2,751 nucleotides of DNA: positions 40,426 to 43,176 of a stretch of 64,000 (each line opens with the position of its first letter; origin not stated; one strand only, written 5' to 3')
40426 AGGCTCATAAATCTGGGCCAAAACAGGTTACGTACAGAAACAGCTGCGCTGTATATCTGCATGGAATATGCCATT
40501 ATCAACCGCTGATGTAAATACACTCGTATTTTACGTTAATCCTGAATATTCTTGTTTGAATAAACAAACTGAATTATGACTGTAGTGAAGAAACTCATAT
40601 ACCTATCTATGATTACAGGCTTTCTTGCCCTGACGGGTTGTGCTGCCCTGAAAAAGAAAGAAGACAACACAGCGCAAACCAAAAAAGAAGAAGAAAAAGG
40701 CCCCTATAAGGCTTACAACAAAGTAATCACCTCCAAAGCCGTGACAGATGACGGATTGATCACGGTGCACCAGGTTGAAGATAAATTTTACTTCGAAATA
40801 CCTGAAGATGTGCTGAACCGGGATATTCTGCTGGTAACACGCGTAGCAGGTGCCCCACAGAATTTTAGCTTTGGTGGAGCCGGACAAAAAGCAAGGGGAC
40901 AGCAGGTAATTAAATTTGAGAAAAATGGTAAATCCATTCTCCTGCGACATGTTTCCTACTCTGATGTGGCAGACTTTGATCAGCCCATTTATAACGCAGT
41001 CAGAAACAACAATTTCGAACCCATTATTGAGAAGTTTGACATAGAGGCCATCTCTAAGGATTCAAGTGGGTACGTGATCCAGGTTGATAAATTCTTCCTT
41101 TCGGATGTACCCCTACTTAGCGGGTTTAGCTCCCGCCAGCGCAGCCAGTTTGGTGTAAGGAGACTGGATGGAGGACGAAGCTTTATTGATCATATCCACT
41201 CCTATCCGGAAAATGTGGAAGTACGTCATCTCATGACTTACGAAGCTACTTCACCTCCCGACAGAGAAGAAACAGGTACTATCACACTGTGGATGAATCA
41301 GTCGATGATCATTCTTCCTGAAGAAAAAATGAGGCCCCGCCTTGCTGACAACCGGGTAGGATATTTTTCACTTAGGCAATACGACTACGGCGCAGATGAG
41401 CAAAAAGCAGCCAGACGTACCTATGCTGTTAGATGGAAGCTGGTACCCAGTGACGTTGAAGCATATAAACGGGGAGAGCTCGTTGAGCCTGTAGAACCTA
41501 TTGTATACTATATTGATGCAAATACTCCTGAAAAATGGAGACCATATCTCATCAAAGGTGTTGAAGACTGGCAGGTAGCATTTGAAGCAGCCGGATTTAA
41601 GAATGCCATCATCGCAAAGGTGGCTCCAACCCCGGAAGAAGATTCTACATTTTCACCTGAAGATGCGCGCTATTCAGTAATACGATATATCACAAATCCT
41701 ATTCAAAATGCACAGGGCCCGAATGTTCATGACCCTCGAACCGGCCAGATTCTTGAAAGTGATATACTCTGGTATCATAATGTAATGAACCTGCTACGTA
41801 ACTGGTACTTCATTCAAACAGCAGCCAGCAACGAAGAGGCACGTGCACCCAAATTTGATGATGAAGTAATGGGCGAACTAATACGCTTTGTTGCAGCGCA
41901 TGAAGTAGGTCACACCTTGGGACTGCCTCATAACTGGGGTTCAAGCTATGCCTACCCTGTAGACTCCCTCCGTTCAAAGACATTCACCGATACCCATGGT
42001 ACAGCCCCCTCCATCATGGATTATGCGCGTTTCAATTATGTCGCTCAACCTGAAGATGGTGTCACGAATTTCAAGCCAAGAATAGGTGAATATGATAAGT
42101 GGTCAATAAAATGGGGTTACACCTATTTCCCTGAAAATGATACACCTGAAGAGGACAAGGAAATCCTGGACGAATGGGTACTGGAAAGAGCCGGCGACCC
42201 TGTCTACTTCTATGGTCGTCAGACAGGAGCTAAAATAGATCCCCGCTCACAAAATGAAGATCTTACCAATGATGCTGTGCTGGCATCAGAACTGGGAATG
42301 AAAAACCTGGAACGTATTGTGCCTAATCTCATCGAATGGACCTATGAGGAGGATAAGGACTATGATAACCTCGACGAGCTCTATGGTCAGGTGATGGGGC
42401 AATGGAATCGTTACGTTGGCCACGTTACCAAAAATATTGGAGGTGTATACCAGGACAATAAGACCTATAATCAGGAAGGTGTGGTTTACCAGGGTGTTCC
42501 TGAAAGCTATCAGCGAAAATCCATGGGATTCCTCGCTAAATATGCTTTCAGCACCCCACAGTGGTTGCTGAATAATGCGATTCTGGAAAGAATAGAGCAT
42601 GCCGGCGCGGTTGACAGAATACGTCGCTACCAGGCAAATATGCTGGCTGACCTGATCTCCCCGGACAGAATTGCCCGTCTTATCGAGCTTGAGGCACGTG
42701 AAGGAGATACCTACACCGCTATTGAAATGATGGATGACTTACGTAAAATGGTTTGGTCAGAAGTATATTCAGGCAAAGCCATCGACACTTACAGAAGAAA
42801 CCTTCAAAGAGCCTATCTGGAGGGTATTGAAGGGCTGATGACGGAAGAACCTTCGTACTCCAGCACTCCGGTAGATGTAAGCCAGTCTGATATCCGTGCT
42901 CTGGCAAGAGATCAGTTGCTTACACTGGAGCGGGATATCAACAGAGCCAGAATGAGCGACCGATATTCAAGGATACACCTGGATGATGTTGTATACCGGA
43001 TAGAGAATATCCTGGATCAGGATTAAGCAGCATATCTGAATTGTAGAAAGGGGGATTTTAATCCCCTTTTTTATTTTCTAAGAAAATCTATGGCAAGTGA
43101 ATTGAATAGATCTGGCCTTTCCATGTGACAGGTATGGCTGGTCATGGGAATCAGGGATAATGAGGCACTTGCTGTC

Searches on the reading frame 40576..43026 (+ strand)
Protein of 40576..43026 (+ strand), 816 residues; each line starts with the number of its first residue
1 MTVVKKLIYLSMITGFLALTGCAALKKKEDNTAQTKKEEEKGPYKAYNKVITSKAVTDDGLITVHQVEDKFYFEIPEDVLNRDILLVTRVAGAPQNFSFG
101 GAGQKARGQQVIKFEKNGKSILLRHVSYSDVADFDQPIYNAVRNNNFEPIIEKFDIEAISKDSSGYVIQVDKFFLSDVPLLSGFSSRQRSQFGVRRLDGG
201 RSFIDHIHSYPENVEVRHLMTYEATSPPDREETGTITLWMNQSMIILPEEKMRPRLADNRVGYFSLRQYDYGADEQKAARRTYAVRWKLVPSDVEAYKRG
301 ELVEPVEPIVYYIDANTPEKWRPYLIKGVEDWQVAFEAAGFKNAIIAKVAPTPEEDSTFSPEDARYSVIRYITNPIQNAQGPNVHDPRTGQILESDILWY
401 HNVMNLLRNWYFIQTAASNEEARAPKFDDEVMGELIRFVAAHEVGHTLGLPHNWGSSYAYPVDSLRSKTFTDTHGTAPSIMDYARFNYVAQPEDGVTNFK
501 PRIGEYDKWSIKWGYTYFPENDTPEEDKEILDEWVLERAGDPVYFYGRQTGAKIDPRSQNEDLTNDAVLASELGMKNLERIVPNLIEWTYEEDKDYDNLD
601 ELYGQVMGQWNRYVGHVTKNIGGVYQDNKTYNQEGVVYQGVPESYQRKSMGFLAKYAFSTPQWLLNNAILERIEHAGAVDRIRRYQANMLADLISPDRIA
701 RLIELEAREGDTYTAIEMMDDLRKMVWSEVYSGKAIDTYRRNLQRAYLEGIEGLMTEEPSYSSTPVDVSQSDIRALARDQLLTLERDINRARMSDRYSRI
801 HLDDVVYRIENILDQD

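Call 66: search_protein_families(library=pfam, proteins=[window:40576-43026:+], max_evalue=0.00001)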
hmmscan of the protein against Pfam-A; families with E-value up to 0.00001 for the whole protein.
window:40576-43026:+ (816 aa): 3 families
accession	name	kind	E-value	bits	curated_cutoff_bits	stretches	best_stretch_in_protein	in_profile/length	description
PF16313.11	DUF4953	-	9.1e-125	416.5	24.2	1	425-731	2-314/316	Met-zincin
PF17148.9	DUF5117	-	1.8e-62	211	27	1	103-292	1-189/189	Domain of unknown function (DUF5117)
PF17162.9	DUF5118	-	4.9e-21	74.7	27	1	45-92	2-49/50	Domain of unknown function (DUF5118)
